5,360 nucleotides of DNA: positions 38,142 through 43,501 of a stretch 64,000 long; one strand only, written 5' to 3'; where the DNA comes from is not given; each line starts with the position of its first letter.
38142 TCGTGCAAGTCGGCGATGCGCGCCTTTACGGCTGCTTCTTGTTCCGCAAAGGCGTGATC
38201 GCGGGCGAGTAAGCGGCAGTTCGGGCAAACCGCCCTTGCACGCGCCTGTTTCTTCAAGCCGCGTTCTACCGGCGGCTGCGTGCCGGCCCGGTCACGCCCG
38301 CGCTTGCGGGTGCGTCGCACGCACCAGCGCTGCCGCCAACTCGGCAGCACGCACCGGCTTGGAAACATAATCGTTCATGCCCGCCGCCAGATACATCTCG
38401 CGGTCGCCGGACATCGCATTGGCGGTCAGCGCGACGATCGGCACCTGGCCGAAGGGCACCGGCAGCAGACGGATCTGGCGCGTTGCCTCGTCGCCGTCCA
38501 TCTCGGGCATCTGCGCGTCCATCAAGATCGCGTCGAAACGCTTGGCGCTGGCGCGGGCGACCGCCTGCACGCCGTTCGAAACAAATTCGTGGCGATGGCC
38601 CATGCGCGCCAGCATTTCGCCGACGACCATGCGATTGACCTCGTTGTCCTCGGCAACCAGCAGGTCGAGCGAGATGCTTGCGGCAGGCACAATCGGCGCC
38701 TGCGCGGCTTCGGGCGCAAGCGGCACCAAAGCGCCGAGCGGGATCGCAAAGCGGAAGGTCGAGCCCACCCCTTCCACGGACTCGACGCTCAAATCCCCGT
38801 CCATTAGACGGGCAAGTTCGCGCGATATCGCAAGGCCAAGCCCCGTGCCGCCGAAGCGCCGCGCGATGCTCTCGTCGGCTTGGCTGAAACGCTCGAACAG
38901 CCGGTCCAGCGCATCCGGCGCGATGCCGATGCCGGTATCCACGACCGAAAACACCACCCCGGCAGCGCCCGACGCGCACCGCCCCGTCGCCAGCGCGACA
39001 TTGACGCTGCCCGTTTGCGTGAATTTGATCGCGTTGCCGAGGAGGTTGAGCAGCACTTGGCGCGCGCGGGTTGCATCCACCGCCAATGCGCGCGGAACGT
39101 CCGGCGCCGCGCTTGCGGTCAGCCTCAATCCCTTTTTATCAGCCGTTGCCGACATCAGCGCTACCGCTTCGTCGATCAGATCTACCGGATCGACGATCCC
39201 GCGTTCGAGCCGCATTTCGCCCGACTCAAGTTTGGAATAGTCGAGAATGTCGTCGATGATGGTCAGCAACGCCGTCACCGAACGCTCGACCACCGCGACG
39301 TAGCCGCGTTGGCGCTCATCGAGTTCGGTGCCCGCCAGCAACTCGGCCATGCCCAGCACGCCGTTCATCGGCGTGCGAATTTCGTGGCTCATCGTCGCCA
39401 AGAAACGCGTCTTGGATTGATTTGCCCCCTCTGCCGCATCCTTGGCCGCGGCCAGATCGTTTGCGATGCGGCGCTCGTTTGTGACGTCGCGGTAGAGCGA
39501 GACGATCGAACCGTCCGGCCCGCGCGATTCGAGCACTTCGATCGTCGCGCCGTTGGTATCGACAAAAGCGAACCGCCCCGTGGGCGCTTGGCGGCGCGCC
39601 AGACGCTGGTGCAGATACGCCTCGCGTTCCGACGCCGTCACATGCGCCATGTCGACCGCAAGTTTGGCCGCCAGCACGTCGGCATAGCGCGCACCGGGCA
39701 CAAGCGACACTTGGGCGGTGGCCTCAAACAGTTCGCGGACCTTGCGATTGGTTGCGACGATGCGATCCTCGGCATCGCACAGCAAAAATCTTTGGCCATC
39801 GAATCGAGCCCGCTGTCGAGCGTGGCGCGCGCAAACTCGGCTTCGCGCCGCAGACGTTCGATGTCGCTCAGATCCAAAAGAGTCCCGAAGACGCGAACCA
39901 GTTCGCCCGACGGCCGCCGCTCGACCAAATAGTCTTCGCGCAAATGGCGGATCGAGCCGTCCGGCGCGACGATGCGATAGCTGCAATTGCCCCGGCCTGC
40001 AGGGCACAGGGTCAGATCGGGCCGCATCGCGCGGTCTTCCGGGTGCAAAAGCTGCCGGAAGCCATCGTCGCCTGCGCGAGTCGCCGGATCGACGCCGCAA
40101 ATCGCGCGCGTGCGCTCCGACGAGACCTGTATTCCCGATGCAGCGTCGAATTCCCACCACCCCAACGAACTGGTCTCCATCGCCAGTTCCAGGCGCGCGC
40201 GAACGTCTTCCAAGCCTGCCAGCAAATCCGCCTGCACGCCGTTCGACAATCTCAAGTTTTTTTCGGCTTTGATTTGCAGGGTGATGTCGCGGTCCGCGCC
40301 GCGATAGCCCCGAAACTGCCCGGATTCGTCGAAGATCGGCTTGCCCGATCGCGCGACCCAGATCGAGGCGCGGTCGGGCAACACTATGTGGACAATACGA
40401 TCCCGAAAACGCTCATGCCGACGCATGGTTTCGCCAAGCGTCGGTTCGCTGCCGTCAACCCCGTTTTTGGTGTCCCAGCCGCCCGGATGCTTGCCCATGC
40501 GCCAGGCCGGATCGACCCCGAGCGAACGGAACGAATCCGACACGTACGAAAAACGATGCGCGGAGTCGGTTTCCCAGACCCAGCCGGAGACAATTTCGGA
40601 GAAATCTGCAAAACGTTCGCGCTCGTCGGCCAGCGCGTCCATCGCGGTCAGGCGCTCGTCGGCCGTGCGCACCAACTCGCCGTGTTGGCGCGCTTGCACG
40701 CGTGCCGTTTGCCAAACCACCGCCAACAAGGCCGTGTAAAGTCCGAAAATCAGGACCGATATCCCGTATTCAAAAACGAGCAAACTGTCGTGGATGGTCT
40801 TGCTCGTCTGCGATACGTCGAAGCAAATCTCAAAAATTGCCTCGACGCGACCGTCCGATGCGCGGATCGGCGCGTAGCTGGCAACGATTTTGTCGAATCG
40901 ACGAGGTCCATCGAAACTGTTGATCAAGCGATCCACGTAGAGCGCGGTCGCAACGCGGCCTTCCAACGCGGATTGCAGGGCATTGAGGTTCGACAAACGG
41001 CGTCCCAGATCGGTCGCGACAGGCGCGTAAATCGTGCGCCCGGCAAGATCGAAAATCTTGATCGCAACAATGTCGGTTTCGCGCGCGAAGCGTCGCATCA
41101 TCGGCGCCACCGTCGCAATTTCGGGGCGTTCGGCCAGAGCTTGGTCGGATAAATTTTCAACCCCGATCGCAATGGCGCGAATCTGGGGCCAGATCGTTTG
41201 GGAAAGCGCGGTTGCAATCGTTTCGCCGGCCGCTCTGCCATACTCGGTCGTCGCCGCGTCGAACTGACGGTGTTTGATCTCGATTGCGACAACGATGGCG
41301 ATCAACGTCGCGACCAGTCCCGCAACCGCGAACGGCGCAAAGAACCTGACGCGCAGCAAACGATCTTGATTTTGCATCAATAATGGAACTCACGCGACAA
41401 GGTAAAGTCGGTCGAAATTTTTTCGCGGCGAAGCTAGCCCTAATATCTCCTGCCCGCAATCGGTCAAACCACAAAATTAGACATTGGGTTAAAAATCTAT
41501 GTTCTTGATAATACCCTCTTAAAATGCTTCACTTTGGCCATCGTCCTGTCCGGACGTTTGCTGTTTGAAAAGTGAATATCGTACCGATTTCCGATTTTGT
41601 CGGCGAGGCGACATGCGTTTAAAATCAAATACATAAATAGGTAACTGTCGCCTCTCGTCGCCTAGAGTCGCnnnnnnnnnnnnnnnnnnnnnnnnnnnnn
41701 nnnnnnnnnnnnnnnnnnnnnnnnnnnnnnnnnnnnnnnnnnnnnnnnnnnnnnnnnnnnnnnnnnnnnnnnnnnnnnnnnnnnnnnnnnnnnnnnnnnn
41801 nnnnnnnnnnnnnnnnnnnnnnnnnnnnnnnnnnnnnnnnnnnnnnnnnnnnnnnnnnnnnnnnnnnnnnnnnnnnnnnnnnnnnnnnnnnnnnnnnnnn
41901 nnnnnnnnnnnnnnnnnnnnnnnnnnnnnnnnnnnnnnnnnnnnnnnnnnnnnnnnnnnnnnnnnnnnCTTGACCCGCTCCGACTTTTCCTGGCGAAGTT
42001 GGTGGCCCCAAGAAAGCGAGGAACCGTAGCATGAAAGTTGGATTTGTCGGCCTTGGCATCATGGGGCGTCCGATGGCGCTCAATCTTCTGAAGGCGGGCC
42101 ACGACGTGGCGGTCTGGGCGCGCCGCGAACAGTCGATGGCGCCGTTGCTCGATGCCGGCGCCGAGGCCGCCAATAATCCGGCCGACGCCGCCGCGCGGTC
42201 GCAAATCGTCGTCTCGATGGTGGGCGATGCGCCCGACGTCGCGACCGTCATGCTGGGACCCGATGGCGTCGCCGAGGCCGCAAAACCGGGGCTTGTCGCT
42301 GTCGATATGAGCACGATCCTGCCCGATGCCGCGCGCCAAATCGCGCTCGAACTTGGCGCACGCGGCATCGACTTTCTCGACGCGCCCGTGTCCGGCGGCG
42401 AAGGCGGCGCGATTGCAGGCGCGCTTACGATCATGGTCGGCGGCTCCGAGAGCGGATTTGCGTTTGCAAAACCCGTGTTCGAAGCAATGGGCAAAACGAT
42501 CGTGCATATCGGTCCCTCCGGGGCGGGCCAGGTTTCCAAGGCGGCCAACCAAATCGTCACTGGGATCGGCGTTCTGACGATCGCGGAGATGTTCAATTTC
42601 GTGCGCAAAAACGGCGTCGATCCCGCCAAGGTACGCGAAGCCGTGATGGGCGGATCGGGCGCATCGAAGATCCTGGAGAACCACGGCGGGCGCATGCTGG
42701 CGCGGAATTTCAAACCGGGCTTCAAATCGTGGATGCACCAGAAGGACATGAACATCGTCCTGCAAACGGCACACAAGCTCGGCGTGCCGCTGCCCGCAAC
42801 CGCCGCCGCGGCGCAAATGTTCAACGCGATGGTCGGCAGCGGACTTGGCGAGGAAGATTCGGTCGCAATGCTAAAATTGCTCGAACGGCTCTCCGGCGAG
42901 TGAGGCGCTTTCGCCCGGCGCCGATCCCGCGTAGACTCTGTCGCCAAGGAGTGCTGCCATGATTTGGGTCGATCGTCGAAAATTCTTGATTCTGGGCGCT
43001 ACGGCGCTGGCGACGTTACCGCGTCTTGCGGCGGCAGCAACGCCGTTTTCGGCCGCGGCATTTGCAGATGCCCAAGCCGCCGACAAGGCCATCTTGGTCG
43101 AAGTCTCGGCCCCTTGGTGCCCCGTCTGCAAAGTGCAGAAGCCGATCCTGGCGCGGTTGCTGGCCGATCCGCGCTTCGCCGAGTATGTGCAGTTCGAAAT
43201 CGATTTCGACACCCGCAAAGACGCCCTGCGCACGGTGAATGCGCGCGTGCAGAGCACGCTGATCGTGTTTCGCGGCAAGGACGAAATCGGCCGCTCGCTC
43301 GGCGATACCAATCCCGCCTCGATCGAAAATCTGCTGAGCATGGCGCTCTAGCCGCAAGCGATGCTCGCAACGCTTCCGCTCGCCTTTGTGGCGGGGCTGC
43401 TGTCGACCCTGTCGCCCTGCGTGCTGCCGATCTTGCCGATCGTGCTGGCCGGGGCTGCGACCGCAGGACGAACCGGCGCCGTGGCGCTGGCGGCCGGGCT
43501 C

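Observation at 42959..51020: Sox thiosulfate-oxidation cluster in the order soxC-D-Y-Z-A-X-B with convergent soxW/soxV-like genes and no soxRS in view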

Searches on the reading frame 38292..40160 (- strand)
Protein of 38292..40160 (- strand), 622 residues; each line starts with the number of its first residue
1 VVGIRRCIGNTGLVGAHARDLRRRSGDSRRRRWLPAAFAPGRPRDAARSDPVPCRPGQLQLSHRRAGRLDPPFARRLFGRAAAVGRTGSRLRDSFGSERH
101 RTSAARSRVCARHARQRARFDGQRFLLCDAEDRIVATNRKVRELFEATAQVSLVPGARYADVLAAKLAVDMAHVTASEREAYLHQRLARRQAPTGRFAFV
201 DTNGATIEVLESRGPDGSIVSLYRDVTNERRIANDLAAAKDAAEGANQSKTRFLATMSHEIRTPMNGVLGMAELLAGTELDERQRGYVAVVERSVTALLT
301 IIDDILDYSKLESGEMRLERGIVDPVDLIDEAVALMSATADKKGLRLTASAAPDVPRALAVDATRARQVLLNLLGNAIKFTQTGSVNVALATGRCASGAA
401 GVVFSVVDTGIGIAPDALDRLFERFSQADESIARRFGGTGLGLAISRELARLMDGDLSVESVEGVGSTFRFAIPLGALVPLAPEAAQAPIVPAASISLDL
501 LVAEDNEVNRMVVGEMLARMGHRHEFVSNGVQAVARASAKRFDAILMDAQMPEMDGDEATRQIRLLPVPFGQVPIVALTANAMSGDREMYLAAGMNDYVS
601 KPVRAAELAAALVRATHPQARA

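Call 54: search_protein_families(library=pfam, proteins=[window:38292-40160:-], max_evalue=0.01)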
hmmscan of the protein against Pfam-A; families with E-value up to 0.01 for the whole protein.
window:38292-40160:- (622 aa): 4 families
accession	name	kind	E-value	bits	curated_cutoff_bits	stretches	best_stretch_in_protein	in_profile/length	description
PF02518.31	HATPase_c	-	6.4e-29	101.1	26.4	1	362-475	2-109/111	Histidine kinase-, DNA gyrase B-, and HSP90-like ATPase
PF00072.30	Response_reg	-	8.7e-24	84.3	30.2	1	501-612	2-110/111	Response regulator receiver domain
PF00512.31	HisKA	-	1.2e-20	73.7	26.9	1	249-314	1-66/66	His Kinase A (phospho-acceptor) domain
PF12860.13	PAS_7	-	2.3e-13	50.8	27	1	125-232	8-113/115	PAS fold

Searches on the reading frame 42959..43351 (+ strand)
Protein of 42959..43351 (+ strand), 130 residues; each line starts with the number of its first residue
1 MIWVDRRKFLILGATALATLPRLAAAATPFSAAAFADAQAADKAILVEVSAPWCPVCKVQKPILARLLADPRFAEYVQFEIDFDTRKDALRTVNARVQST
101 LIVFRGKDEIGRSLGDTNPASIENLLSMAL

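Call 3: search_protein_families(library=ncbifam, proteins=[window:42959-43351:+])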
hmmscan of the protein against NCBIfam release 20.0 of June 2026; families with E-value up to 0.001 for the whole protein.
window:42959-43351:+ (130 aa): 5 families
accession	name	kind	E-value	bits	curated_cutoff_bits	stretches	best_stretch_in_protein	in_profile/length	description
TIGR01068.1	thioredoxin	equivalog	1.8e-09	37.7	96.8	1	36-127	7-98/101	thioredoxin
TIGR01126.1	pdi_dom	equivalog_domain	3.2e-05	24.1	107.2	1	35-110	6-85/105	protein disulfide-isomerase domain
NF006898.0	PRK09381.1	equivalog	0.0001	22.6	138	1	36-109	15-87/109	thioredoxin TrxA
NF008229.0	PRK10996.1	equivalog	0.00046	19.9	125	1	35-120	45-129/141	thioredoxin TrxC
TIGR00385.1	dsbE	subfamily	0.0007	19.2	123.15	1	36-70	57-91/173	DsbE family thiol:disulfide interchange protein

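Call 4: search_protein_families(library=pfam, proteins=[window:42959-43351:+])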
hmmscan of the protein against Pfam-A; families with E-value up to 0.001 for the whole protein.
window:42959-43351:+ (130 aa): 2 families
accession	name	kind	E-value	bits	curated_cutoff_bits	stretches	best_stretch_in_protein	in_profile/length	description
PF00085.26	Thioredoxin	-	2.1e-08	34.5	23.5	1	32-125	7-100/103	Thioredoxin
PF13899.12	Thioredoxin_7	-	6.8e-05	23.4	27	1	29-61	4-36/83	Thioredoxin-like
